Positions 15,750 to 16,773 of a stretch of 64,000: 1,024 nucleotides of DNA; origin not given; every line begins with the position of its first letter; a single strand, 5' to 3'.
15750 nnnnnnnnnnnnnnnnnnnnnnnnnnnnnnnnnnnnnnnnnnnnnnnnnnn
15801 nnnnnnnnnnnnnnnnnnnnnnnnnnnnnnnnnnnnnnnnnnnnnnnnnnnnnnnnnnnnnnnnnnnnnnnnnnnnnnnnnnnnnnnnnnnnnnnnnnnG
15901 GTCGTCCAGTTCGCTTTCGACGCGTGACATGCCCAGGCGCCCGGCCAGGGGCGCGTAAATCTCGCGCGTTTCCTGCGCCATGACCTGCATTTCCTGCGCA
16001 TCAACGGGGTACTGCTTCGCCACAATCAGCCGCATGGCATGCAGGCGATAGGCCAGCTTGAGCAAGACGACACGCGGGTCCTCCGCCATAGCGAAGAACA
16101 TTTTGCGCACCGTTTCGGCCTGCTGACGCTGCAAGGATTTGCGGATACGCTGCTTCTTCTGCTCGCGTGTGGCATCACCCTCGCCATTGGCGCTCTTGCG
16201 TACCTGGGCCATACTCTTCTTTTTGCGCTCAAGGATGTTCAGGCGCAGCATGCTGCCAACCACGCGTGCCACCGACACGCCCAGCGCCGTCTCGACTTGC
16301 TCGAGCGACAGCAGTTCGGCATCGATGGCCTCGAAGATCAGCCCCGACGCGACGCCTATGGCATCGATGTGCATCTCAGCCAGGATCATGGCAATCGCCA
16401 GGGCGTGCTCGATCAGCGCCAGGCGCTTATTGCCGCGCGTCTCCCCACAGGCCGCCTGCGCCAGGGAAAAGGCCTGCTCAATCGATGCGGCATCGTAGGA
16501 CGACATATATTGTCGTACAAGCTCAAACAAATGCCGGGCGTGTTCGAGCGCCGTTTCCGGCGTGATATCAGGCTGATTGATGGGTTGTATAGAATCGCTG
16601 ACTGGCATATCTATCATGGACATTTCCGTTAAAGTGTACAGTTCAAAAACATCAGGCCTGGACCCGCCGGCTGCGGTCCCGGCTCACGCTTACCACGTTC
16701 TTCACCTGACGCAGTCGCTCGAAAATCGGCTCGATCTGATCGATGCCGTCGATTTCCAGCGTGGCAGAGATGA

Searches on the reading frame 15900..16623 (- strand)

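Call 93: search_solved_structures(query=window:15900-16623:-, max_evalue=0.00001, show_alignments=2)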
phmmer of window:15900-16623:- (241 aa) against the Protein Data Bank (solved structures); distinct sequences matched with E-value up to 0.00001: 15.
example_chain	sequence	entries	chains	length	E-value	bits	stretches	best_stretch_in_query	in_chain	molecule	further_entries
1vj7_A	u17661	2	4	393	2.9e-24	89.4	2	162-241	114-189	Bifunctional RELA/SPOT | Bifunctional (p)ppGpp synthase/hydrolase RelA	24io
8acu_A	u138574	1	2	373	3.5e-22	82.6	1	162-241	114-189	GTP pyrophosphokinase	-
6s2t_A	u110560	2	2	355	6.7e-22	81.7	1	151-241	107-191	(P)ppGpp synthetase I, SpoT/RelA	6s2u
7ohg_A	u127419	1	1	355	6.7e-22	81.7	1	151-241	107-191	Guanosine-3',5'-bis(Diphosphate) 3'-pyrophosphohydrolase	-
6s2v_A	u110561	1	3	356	6.7e-22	81.7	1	151-241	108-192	(P)ppGpp synthetase I, SpoT/RelA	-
6yxa_A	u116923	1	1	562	1e-21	81.1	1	162-241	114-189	GTP pyrophosphokinase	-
7oiw_A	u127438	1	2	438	7.9e-20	74.9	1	155-241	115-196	GTP pyrophosphokinase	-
9s6k_B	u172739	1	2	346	2.2e-17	66.9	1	163-240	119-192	GTP pyrophosphokinase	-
8fr8_I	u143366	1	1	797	1.6e-16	64.1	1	168-241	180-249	GTP pyrophosphokinase RelA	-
5xnx_A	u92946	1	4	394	2.1e-16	63.8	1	167-241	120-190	Bifunctional (p)ppGpp synthase/hydrolase RelA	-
5iqr_8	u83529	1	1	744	2.5e-10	43.9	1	155-241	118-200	GTP pyrophosphokinase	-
5kps_A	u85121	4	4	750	2.6e-10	43.9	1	155-241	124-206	GTP pyrophosphokinase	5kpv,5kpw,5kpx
5l3p_z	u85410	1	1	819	3.4e-10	43.5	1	155-241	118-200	GTP pyrophosphokinase,GTP pyrophosphokinase,GTP pyrophosphokinase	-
7qps_A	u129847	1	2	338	2.4e-09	40.7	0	167-239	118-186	ACT domain protein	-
7qpr_A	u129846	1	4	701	1.5e-08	38.1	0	167-239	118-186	ACT domain protein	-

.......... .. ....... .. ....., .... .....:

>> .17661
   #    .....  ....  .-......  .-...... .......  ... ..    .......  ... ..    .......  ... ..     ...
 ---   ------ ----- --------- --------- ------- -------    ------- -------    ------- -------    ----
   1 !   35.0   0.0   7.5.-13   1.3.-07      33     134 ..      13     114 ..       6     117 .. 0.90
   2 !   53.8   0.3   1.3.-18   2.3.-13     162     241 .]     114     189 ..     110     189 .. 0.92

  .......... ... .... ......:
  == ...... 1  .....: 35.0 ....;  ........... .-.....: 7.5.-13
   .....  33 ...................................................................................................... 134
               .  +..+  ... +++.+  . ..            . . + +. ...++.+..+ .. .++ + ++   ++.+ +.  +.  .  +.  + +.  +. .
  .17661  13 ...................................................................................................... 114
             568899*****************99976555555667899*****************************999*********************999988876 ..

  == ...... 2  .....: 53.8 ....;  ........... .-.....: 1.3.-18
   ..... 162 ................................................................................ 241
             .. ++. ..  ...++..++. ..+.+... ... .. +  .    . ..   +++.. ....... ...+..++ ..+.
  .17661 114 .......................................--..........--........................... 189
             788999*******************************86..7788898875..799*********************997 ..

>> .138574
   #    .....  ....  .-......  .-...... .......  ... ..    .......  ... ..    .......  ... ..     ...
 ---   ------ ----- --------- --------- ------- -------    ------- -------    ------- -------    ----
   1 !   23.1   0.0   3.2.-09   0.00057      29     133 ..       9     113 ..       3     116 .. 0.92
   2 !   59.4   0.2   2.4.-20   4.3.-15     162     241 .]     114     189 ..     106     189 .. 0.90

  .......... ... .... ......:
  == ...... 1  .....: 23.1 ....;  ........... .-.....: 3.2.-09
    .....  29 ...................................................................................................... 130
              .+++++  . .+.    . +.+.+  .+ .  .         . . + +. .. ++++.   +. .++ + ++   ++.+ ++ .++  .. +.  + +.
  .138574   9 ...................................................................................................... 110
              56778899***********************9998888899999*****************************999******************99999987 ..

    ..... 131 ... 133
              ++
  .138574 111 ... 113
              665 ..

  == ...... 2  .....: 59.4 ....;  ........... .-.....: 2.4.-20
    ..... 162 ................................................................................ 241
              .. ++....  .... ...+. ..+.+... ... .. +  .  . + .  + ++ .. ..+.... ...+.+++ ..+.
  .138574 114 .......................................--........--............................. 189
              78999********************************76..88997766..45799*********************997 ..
